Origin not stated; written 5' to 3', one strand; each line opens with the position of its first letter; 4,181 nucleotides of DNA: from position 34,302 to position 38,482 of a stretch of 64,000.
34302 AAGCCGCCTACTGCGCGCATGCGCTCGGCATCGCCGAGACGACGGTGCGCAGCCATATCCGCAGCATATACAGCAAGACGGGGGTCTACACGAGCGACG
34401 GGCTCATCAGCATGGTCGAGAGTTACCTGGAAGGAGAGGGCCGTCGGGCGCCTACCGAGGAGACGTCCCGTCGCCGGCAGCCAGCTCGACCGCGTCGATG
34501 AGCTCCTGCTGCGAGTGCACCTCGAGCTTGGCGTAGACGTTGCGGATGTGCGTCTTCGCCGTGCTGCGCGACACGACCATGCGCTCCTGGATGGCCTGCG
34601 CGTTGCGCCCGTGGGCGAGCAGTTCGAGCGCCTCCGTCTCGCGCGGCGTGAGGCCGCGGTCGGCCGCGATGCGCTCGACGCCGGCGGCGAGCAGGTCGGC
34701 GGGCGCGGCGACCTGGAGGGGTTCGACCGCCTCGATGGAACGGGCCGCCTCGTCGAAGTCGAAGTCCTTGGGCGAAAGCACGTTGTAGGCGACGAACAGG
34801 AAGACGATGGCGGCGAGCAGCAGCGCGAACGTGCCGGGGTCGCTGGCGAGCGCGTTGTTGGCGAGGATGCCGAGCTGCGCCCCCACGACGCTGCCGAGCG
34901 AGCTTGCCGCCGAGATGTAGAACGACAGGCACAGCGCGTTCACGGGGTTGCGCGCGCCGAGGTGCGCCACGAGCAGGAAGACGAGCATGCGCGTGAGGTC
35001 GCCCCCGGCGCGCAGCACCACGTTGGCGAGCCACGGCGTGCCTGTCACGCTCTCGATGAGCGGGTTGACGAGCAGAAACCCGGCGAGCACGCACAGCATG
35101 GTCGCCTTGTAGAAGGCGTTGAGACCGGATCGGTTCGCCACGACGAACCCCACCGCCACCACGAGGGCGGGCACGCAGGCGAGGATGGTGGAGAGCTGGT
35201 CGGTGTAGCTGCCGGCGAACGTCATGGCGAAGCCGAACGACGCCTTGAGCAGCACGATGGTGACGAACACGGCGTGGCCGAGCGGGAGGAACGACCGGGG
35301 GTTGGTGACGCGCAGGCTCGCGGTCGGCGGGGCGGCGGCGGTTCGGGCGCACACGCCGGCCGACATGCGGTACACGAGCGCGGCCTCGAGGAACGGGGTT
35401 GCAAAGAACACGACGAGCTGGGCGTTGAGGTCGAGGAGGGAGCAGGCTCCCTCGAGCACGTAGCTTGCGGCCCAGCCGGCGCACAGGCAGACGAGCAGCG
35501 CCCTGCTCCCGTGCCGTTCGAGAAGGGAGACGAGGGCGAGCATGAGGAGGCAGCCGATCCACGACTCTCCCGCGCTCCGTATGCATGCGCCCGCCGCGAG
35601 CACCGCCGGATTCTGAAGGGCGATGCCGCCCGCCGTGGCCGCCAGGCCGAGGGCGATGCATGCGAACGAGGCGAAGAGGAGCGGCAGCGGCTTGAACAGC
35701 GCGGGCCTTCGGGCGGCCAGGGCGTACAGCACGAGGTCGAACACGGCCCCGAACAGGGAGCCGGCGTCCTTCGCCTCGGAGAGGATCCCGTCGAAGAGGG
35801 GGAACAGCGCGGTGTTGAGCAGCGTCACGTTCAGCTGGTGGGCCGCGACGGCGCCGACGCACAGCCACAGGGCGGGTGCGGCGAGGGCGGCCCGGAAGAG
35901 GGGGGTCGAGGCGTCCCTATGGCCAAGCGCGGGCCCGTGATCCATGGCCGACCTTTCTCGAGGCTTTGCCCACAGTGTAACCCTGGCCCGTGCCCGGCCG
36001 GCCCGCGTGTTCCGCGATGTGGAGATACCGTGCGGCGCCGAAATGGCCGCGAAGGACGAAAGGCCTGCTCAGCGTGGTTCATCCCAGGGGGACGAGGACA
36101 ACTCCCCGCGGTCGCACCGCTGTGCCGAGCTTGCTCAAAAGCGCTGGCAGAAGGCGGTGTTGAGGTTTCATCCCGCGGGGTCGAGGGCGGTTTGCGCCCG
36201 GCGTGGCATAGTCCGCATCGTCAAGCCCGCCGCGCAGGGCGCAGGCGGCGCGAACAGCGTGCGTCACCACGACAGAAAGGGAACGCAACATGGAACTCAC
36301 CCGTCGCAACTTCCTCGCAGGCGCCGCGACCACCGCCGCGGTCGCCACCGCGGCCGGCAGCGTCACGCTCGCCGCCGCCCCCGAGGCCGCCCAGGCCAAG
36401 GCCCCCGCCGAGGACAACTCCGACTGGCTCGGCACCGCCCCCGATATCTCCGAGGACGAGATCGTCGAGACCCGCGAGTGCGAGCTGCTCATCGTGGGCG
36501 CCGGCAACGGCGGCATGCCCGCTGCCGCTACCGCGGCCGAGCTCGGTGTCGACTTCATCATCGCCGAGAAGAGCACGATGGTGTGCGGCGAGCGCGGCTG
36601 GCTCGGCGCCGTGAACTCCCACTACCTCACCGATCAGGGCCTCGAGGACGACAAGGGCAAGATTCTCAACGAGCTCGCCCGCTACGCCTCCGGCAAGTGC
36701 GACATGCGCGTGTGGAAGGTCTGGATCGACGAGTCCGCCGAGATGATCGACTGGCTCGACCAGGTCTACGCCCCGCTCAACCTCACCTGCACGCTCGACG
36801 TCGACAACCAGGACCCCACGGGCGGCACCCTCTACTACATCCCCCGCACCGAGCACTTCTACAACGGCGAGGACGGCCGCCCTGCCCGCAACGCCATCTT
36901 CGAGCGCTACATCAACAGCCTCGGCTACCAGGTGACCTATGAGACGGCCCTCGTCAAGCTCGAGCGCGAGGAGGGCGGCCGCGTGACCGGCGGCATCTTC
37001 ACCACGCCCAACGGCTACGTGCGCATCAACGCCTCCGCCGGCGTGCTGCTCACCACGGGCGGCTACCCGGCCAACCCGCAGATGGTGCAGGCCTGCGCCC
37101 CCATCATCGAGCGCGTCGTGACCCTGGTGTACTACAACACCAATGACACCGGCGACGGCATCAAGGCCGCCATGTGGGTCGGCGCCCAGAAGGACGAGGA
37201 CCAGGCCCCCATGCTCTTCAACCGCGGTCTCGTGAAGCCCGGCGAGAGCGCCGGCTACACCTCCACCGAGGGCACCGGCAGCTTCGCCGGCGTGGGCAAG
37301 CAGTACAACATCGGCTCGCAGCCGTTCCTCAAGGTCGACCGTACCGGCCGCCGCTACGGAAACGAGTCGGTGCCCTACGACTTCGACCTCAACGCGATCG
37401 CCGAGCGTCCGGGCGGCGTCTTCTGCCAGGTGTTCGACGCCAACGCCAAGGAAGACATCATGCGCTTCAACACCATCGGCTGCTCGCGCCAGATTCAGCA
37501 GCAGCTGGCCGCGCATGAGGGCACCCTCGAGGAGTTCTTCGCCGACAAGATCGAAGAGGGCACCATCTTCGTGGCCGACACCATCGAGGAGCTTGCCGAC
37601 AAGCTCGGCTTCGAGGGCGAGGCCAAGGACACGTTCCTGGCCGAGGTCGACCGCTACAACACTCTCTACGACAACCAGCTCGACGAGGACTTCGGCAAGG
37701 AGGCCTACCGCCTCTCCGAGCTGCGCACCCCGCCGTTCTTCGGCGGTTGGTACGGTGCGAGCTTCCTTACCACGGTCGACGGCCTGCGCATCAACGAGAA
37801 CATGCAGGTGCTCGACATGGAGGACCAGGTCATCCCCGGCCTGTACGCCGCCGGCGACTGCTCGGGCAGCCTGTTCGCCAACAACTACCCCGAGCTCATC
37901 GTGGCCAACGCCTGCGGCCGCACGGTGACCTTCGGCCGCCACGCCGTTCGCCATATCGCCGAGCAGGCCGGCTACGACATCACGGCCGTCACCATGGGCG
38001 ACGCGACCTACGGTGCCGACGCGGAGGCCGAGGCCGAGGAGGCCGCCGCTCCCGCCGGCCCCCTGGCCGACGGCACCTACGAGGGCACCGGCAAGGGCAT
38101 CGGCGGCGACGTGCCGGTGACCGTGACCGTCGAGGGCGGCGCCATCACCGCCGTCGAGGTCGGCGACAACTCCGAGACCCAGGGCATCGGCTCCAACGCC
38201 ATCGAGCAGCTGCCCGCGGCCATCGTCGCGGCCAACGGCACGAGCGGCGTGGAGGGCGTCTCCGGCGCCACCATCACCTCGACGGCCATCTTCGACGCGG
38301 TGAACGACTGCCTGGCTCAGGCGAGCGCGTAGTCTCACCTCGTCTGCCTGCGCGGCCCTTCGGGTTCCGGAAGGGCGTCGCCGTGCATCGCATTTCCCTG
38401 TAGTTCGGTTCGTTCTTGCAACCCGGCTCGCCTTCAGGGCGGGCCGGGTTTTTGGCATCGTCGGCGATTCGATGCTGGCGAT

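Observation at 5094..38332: Island of four paralogous Tat-signal flavin reductases, each wired to its own polytopic-membrane LuxR regulator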

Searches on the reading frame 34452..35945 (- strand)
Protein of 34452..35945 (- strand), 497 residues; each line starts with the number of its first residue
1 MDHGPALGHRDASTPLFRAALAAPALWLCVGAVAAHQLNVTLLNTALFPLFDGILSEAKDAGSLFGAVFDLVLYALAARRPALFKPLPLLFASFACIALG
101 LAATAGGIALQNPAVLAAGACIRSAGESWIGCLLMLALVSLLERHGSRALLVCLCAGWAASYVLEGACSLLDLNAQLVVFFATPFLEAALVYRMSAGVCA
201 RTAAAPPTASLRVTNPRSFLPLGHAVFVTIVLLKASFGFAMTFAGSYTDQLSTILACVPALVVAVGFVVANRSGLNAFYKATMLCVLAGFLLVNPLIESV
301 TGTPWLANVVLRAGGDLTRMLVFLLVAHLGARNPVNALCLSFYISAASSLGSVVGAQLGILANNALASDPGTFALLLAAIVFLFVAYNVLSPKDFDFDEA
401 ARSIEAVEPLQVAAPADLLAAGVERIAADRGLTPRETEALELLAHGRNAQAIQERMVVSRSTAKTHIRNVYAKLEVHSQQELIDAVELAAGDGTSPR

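Call 3: search_protein_families(library=pfam, proteins=[window:34452-35945:-], max_evalue=0.01)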
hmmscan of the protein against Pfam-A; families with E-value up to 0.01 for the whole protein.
window:34452-35945:- (497 aa): 1 family
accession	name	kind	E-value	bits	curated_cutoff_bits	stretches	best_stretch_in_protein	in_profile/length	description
PF00196.25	GerE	-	1.7e-12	47.2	23.5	1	432-484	3-55/57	Bacterial regulatory proteins, luxR family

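Call 11: search_protein_families(library=ncbifam, proteins=[window:34452-35945:-], max_evalue=0.001)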
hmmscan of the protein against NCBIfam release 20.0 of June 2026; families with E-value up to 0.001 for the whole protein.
window:34452-35945:- (497 aa): 12 families
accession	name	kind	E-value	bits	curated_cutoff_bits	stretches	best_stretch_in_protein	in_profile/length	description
NF047785.1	respo_reg_MadR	equivalog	7.7e-11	41.7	300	1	393-482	106-199/209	MadR family response regulator transcription factor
NF003420.0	PRK04841.1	equivalog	2.3e-08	32.6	537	1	431-484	838-891/903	HTH-type transcriptional regulator MalT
NF011896.0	PRK15369.1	equivalog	9.9e-08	31.8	242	1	430-485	148-203/211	two component system response regulator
NF052445.1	RespRegMctR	equivalog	4.3e-07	29.5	300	1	427-483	140-196/205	two-component system response regulator MctR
NF007935.0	PRK10651.1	equivalog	2.3e-06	26.9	250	1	429-481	153-205/216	two-component system response regulator NarL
NF007403.0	PRK09935.1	equivalog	9.8e-06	25.3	271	1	429-486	147-204/210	fimbria biosynthesis transcriptional regulator FimZ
TIGR03020.2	EpsA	equivalog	3.7e-05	23.5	170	1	427-480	186-239/247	XrtB/PEP-CTERM-associated transcriptional regulator EpsA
NF007505.1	PRK10100.1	equivalog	6.3e-05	22.7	250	1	429-479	142-192/204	biofilm master transcriptional regulator CsgD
NF052366.1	photon_PedR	equivalog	8e-05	22.7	120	1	432-483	3-54/74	photosynthetic electron transport-dependent transcriptional regulator PedR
TIGR03541.1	reg_near_HchA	equivalog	0.00019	21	215.6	1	430-484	170-224/232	PA1136 family autoinducer-binding transcriptional regulator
NF007708.0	PRK10403.1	equivalog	0.00021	20.8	343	1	432-479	154-201/215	nitrate/nitrite response regulator protein NarP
NF041232.1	BagY_FevT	exception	0.00055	18.9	700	1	431-484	296-349/367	LuxR family transcriptional regulator BagY/FevT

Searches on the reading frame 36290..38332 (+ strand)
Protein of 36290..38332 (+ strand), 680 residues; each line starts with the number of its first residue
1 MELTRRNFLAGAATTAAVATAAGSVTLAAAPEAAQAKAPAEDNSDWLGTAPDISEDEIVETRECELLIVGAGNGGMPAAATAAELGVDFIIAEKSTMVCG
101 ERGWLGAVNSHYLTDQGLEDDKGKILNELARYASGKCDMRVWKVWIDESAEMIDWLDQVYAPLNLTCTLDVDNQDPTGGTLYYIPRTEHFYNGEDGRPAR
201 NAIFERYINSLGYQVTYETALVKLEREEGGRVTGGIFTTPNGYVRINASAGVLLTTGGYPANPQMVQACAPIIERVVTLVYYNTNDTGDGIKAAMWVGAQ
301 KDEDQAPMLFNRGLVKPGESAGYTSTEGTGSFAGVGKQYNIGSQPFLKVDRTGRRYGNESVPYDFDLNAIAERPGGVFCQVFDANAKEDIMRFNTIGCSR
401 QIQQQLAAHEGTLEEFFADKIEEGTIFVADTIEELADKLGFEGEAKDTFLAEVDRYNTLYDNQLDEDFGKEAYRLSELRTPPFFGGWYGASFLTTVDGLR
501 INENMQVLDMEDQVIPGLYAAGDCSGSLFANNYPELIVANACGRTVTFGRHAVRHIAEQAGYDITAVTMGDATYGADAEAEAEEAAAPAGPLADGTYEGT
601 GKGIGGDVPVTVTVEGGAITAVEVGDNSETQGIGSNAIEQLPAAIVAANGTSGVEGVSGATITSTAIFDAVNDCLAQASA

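Call 3: search_protein_families(library=pfam, proteins=[window:36290-38332:+], max_evalue=0.01)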
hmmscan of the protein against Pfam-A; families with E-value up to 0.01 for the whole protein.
window:36290-38332:+ (680 aa): 5 families
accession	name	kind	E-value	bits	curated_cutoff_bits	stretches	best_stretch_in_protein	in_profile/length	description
PF00890.30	FAD_binding_2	-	9.8e-35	121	20.4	1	66-533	2-407/414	FAD binding domain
PF04205.19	FMN_bind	-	6.5e-15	56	22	1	603-675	1-76/77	FMN-binding domain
PF07992.20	Pyr_redox_2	-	0.00047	20.1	26.1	0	66-105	3-42/291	Pyridine nucleotide-disulphide oxidoreductase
PF12831.13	FAD_oxidored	-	0.00092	19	27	1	66-100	2-36/416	FAD dependent oxidoreductase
PF01134.28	GIDA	-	0.0099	15.4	22.1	0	67-128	3-55/391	Glucose inhibited division protein A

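Call 11: search_protein_families(library=ncbifam, proteins=[window:36290-38332:+], max_evalue=0.001)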
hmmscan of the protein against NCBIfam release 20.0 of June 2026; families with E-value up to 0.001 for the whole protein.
window:36290-38332:+ (680 aa): 21 families
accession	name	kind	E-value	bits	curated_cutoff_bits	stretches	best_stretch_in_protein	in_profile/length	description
NF053717.1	VnlPnlRedVprA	equivalog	1.6e-56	192.1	600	1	62-558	5-480/481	vinyl phenol reductase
NF009473.0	PRK12835.1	subfamily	2.8e-41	141.6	837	2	217-561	232-571/585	FAD-binding protein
NF009478.0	PRK12844.1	equivalog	2.7e-39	134.9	789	2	214-561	226-553/559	3-ketosteroid-delta-1-dehydrogenase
TIGR01813.1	flavo_cyto_c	subfamily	4e-36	124.7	285.45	1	66-552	2-442/444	flavocytochrome c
NF004789.0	PRK06134.1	subfamily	6.2e-36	124.1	747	2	208-563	227-574/581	FAD-dependent oxidoreductase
NF005064.0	PRK06481.1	equivalog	1.1e-35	123.3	542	2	62-300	60-289/506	flavocytochrome c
NF005882.1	PRK07843.1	equivalog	6.3e-30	104.1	788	2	210-554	214-545/547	3-oxosteroid 1-dehydrogenase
NF005510.0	PRK07121.1-3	subfamily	5.5e-29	101.3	481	2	63-301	22-282/492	FAD-binding protein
NF009477.0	PRK12843.1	equivalog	2.4e-28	99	758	2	202-560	222-572/578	FAD-dependent oxidoreductase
NF006130.0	PRK08274.1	equivalog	6.9e-28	97.7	369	1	62-560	4-462/467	FAD-dependent tricarballylate dehydrogenase TcuA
NF009476.0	PRK12839.1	equivalog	2.2e-27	95.4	940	2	204-562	220-570/572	FAD-dependent oxidoreductase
NF009474.0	PRK12837.1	equivalog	1.1e-25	90.4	675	1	214-559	190-511/513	FAD-binding protein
NF005511.0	PRK07121.1-4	equivalog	1e-24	86.9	466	3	349-561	342-544/553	FAD-binding protein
NF053676.1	4oxCHCAChcC1Cy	equivalog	3.7e-24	85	1000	2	218-555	207-525/528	4-oxocyclohexanecarboxylate 2-dehydrogenase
NF053677.1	Desat2ChcC2Cyan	equivalog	1.2e-22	79.9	900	2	209-560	211-555/558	4-oxocyclohex-2-ene-1-carboxylate 5-dehydrogenase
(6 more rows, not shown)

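Call 15: search_solved_structures(query=window:36290-38329:+, max_evalue=0.001)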
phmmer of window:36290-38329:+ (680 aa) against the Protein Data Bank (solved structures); distinct sequences matched with E-value up to 0.001: 29.
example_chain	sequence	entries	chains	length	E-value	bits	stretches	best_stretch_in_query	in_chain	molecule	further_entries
1qo8_A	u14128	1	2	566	4.6e-22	81.7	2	63-301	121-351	FLAVOCYTOCHROME C3 FUMARATE REDUCTASE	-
7p18_A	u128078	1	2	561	4.2e-17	65.3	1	200-558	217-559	3-oxosteroid 1-dehydrogenase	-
6t85_A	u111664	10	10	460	5.8e-15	58.2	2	404-556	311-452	Urocanate reductase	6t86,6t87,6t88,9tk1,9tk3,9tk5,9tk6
4c3x_A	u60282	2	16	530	7.1e-15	57.9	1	216-548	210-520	3-KETOSTEROID DEHYDROGENASE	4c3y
8jbz_AAA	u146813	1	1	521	7.8e-15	57.8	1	216-548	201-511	3-ketosteroid dehydrogenase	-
8joj_A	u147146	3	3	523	1.4e-14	56.9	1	216-548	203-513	3-ketosteroid dehydrogenase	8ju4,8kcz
1jrz_A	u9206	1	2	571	7.8e-14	54.5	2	425-557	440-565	FLAVOCYTOCHROME C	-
1d4c_A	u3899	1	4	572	3.3e-13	52.4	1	64-554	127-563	FLAVOCYTOCHROME C FUMARATE REDUCTASE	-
1d4d_A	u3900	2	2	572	3.5e-13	52.3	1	64-302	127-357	FLAVOCYTOCHROME C FUMARATE REDUCTASE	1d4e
1kss_A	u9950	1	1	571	4.3e-13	52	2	424-557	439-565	flavocytochrome c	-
1e39_A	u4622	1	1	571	5.4e-13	51.7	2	424-557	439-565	FUMARATE REDUCTASE FLAVOPROTEIN SUBUNIT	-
1lj1_A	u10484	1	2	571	5.7e-13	51.6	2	424-557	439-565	flavocytochrome c3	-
1m64_A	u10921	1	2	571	5.8e-13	51.6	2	424-557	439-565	flavocytochrome c3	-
1jry_A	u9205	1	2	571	5.9e-13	51.6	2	424-557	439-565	FLAVOCYTOCHROME C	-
1jrx_A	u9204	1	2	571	6.1e-13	51.5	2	424-557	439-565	FLAVOCYTOCHROME C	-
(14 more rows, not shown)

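Call 72: find_encoding_contigs(protein=window:36290-38332:+, flank=10000, max_places=4)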
Protein window:36290-38332:+ (680 aa): no gene with exactly this product is on record in the collection.

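Call 84: find_related_loci(query=window:36290-38329:+, collection=metagenome_contigs, flank=4000)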
Query window:36290-38329:+ (680 aa) in metagenome_contigs; peptide patterns used: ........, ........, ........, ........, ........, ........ (x = any residue, [..] = any of these).
37 stretches matched a pattern; 2 encode a relative of the query (tblastn E <= 1e-3); 2 distinct loci.
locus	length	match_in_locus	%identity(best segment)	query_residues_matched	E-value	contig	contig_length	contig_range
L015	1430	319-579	74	592-678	9e-36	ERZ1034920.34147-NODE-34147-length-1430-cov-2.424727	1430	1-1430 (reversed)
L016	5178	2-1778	70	587-680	4e-32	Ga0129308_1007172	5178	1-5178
